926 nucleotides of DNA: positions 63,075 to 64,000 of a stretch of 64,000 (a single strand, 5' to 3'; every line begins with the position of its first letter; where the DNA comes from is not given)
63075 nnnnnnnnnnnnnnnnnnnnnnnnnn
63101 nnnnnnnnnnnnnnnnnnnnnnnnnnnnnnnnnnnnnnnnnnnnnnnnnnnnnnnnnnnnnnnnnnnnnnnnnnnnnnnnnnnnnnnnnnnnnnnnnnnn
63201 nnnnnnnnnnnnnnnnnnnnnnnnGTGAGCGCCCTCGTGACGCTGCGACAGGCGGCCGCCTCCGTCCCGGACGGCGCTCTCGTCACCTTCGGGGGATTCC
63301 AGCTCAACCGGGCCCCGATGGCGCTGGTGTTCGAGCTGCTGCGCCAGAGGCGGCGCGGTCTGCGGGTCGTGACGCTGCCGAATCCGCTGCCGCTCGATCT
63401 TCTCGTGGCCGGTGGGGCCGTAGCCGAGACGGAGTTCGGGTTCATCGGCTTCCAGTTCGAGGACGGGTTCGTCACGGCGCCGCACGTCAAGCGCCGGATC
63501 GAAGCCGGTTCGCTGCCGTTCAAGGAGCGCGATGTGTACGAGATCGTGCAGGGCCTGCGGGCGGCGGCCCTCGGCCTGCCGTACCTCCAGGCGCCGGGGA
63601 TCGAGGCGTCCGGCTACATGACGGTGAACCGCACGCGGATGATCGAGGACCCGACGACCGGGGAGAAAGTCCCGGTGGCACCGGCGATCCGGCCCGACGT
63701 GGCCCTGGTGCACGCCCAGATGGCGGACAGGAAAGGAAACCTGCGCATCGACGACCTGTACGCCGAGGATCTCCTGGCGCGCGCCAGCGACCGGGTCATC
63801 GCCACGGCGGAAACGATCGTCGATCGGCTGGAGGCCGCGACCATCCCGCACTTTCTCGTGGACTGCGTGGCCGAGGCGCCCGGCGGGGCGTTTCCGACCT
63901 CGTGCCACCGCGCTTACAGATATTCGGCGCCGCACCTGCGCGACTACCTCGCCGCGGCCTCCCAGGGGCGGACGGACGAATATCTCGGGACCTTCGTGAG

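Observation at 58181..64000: TetR-controlled operon encoding an HMGCS-like enzyme, a thiolase-like enzyme, a DUF35 protein and three CoA-transferase subunits, each gene overlapping the next at its stop/start codons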

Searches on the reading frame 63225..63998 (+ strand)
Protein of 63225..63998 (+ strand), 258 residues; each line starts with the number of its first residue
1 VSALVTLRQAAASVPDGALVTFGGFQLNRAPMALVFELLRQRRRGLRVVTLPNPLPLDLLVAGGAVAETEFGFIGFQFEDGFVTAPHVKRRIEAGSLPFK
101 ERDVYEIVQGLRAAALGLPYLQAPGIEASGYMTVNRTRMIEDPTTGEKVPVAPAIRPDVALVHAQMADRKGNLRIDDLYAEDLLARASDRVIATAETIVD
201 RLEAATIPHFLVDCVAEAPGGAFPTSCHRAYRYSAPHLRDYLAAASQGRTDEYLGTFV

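Call 7: search_protein_families(library=pfam, proteins=[window:63225-63998:+], max_evalue=0.01)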
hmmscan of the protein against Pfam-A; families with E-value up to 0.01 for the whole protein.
window:63225-63998:+ (258 aa): 2 families
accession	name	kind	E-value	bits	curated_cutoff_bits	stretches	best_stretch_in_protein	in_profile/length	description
PF01144.29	CoA_trans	-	1.5e-19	70.7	23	1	6-217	3-216/217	Coenzyme A transferase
PF16957.11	Mal_decarbox_Al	-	0.0056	15.5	25.4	1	156-219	137-205/546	Malonate decarboxylase, alpha subunit, transporter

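Call 8: search_protein_families(library=ncbifam, proteins=[window:63225-63998:+], max_evalue=0.01)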
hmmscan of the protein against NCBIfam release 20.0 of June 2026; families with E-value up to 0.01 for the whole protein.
window:63225-63998:+ (258 aa): 3 families
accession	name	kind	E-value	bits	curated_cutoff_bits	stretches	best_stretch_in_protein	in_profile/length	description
TIGR02429.1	pcaI_scoA_fam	subfamily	2.2e-07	30.5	128.5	1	110-200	109-197/222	3-oxoacid CoA-transferase subunit A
NF007394.0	PRK09920.1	equivalog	8.9e-06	25.5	315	1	4-201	5-195/219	acetate CoA-transferase subunit alpha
TIGR01110.1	mdcA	equivalog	0.0039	15.8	789.15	1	155-220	136-206/543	malonate decarboxylase subunit alpha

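Call 13: search_solved_structures(query=window:63225-63998:+, max_evalue=0.001, show_alignments=2)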
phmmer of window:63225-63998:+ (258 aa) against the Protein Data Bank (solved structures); distinct sequences matched with E-value up to 0.001: 7.
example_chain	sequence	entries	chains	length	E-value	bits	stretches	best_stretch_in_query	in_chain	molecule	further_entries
5mzw_A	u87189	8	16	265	4.8e-65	222.5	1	6-257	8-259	Glutaconate CoA-transferase family, subunit A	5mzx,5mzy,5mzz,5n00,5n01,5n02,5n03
1poi_A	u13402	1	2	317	4.5e-20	75.2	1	4-243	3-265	GLUTACONATE COENZYME A-TRANSFERASE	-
6coj_A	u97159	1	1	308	5.4e-19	71.7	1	5-247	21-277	Probable CoA-transferase alpha subunit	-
6co6_A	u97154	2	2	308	1e-18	70.8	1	5-247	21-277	Probable CoA-transferase alpha subunit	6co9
6con_A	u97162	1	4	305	5.2e-17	65.2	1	7-247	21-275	CoA-transferase subunit alpha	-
9cq2_A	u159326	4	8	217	6.9e-05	25.5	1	12-200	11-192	3-oxoacid CoA-transferase, A subunit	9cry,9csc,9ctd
8k9h_B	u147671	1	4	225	0.00015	24.4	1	4-200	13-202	Acetoacetate:butyrate/acetate coenzyme A transferase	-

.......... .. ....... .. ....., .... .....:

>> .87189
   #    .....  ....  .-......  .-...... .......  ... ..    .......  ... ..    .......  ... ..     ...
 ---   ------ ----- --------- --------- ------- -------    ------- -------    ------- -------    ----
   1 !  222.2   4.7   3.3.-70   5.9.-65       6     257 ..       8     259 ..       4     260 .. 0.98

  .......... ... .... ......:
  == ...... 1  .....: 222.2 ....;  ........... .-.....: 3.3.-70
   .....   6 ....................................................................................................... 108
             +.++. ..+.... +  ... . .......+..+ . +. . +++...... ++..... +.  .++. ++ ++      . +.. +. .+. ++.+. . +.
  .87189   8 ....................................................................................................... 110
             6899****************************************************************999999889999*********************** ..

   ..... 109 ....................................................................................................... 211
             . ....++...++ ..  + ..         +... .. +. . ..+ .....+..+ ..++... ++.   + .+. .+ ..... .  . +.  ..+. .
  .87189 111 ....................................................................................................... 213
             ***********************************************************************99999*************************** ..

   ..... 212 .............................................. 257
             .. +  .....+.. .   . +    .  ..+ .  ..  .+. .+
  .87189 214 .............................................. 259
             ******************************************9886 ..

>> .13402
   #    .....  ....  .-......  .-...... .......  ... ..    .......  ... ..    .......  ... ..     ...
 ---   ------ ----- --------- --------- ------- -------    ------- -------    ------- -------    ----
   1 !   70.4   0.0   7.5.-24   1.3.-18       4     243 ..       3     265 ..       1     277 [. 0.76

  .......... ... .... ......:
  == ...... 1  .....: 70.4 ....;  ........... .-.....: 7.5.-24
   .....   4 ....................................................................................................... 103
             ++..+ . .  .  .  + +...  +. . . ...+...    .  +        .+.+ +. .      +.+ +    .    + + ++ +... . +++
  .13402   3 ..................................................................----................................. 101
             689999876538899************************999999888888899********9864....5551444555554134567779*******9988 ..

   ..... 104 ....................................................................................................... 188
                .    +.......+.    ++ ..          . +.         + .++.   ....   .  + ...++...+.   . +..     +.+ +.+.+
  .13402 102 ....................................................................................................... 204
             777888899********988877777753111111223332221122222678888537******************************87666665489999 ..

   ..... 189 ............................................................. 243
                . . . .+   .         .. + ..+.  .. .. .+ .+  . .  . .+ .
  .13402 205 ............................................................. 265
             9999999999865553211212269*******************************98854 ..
